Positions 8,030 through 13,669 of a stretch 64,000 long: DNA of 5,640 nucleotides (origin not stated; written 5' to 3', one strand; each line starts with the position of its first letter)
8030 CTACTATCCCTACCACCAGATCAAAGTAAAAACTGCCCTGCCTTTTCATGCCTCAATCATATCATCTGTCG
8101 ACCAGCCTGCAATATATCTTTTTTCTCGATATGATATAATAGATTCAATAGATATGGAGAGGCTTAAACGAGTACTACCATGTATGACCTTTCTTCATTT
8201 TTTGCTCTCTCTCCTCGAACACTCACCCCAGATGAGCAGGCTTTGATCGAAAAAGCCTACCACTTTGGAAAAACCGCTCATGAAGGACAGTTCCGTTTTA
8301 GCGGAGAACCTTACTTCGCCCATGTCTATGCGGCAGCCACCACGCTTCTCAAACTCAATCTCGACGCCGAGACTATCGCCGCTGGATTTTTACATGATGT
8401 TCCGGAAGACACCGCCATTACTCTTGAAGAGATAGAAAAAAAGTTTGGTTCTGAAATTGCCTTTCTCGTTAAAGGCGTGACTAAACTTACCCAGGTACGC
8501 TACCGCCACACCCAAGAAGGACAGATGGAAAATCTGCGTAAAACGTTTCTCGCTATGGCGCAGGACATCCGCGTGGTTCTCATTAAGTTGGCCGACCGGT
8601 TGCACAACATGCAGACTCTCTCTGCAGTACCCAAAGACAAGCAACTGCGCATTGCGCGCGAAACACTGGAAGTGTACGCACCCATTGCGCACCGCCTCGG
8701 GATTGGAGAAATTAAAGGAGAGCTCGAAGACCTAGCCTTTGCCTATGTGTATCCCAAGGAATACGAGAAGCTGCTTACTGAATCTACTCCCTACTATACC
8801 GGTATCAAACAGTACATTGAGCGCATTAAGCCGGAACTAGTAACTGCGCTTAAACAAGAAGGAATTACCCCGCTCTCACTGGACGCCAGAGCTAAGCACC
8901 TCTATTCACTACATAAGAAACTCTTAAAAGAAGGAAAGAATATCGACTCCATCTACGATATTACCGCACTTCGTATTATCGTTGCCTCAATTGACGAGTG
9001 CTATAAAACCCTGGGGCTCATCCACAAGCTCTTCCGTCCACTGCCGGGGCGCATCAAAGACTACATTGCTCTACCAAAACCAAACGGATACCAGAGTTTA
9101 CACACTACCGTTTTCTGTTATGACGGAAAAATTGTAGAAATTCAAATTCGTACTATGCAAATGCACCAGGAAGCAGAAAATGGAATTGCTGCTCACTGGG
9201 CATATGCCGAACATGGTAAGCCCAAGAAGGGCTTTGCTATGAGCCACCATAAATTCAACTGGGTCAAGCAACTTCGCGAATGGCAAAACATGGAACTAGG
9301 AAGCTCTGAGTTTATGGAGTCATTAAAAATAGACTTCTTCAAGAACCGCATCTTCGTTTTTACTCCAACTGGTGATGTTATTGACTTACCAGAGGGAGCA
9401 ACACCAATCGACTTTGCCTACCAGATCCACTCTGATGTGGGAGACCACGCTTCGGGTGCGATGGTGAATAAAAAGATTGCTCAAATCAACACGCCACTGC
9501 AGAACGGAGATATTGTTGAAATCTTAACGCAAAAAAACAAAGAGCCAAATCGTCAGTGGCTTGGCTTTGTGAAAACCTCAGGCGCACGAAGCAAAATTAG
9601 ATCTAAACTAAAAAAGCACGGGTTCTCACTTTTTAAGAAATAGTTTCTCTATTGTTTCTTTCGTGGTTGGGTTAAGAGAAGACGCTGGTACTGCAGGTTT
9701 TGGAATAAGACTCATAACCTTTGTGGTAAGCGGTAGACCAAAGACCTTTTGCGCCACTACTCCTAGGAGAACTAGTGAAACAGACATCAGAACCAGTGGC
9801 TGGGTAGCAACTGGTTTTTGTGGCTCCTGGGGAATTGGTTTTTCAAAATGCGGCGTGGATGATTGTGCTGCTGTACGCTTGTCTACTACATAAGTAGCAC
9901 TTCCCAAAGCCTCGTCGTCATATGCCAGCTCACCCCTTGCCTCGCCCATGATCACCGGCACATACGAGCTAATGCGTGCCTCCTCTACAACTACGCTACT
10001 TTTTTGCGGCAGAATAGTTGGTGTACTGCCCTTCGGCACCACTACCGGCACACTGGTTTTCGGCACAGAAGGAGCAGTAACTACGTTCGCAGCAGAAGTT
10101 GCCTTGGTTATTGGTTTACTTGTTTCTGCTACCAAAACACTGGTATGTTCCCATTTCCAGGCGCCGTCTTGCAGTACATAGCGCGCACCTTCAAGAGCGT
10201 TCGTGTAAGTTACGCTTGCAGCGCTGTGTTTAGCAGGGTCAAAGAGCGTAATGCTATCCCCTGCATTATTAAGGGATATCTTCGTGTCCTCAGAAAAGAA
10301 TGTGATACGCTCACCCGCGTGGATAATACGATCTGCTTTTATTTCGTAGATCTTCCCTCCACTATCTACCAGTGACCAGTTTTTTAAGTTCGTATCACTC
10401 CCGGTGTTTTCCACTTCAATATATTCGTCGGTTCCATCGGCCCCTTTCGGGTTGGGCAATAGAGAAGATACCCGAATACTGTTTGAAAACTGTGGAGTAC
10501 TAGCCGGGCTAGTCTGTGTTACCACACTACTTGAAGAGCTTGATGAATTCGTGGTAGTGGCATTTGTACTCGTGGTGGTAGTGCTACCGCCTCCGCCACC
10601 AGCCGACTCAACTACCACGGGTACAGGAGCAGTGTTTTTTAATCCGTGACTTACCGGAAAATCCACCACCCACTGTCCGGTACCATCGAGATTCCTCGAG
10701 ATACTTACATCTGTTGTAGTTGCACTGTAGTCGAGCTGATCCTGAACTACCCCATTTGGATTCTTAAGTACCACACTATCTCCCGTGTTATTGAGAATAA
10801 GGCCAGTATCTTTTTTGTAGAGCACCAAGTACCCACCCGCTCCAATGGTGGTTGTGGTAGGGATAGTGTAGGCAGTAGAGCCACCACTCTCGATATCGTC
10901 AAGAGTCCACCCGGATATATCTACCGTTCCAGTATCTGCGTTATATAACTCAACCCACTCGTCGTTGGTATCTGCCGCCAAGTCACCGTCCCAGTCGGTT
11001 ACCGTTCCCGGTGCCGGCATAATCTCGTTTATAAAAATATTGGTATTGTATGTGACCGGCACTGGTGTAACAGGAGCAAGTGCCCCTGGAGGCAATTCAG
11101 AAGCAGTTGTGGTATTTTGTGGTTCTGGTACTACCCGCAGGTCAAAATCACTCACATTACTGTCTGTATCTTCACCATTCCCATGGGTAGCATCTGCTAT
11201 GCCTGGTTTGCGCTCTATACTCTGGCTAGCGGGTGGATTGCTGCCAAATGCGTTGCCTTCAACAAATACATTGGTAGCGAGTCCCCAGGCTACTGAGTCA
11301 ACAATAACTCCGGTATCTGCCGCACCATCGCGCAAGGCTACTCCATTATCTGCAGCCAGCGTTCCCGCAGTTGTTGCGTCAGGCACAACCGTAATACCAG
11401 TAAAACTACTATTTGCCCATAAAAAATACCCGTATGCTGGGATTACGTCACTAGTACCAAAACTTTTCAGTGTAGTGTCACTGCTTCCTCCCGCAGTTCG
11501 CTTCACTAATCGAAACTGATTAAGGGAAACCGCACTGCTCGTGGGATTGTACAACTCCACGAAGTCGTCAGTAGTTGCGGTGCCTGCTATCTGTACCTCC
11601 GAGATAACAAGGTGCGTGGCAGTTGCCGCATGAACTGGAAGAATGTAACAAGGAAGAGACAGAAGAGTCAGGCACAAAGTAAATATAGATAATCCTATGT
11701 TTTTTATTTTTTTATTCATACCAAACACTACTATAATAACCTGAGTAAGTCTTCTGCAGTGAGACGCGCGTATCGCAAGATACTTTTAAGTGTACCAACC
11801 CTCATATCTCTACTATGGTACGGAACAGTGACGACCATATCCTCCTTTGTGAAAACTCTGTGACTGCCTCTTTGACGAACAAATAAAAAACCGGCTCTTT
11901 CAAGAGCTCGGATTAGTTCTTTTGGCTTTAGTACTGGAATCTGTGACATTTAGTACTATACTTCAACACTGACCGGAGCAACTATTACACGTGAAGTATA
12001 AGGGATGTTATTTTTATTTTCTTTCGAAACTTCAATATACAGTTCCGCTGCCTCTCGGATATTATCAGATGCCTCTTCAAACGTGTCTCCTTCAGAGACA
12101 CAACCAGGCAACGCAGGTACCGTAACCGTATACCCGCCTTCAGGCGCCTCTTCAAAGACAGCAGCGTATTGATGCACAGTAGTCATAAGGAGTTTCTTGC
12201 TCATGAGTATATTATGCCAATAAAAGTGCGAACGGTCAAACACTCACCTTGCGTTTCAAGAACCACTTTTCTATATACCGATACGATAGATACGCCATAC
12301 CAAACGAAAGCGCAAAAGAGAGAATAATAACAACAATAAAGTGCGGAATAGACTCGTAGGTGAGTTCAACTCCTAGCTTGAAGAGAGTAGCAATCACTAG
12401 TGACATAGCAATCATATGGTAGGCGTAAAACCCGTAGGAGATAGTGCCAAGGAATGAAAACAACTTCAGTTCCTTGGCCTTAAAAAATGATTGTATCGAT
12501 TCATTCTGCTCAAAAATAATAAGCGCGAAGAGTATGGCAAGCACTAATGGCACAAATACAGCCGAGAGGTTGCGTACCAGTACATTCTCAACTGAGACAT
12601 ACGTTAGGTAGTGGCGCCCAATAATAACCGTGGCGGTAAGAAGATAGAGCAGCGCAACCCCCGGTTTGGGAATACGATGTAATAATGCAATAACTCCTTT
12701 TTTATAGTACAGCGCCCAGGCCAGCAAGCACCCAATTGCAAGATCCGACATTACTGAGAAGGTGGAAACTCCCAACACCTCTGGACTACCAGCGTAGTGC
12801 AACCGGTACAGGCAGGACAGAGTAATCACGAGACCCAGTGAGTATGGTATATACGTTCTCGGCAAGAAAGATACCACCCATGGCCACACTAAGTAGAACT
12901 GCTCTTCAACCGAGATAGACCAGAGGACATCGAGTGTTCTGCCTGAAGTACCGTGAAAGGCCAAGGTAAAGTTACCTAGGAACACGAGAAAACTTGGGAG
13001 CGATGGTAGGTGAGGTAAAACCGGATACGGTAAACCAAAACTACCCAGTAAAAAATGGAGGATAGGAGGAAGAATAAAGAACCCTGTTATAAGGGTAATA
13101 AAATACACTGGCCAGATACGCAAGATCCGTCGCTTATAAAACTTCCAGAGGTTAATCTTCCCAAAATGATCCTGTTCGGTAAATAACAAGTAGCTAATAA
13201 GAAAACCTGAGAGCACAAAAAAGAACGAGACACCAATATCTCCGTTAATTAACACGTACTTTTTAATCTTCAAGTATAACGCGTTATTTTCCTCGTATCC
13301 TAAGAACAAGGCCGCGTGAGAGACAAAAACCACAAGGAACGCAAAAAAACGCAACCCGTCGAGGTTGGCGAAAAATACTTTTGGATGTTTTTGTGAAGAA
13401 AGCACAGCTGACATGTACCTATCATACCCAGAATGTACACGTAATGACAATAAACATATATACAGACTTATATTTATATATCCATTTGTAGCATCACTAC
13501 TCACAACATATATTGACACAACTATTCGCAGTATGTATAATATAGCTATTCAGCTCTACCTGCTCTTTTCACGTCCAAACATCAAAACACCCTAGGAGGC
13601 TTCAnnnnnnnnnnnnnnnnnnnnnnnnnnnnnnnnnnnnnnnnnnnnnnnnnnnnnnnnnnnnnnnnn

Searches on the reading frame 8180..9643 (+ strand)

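Call 64: search_protein_families(library=pfam, proteins=[window:8180-9643:+], max_evalue=0.0001)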
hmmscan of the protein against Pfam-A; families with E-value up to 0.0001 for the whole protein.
window:8180-9643:+ (487 aa): 4 families
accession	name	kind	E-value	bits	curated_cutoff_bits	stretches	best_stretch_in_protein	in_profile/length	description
PF13328.12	HD_4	-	2.9e-50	170.5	27.2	1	26-175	1-155/156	HD domain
PF04607.23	RelA_SpoT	-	3.3e-39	134.1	27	1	237-346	2-112/113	Region found in RelA / SpoT proteins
PF02824.27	TGS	-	7.3e-23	80.8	22.2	1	391-450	1-60/60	TGS domain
PF01966.28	HD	-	7.3e-10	39.6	22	1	45-144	1-116/116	HD domain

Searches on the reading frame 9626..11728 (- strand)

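Call 64: search_protein_families(library=pfam, proteins=[window:9626-11728:-], max_evalue=0.0001)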
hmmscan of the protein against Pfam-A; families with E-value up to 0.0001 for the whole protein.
window:9626-11728:- (700 aa): 1 family
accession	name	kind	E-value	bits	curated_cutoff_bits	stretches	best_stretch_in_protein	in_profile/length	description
PF00932.25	LTD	-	4.2e-46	156.3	34.3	3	228-335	5-108/109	Lamin Tail Domain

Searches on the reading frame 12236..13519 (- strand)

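Call 64: search_protein_families(library=pfam, proteins=[window:12236-13519:-], max_evalue=0.0001)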
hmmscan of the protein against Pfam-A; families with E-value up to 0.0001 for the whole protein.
window:12236-13519:- (427 aa): 1 family
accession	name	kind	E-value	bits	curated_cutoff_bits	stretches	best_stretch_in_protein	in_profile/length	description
PF01757.29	Acyl_transf_3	-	3.5e-25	89.2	31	1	51-408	2-324/326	Acyltransferase domain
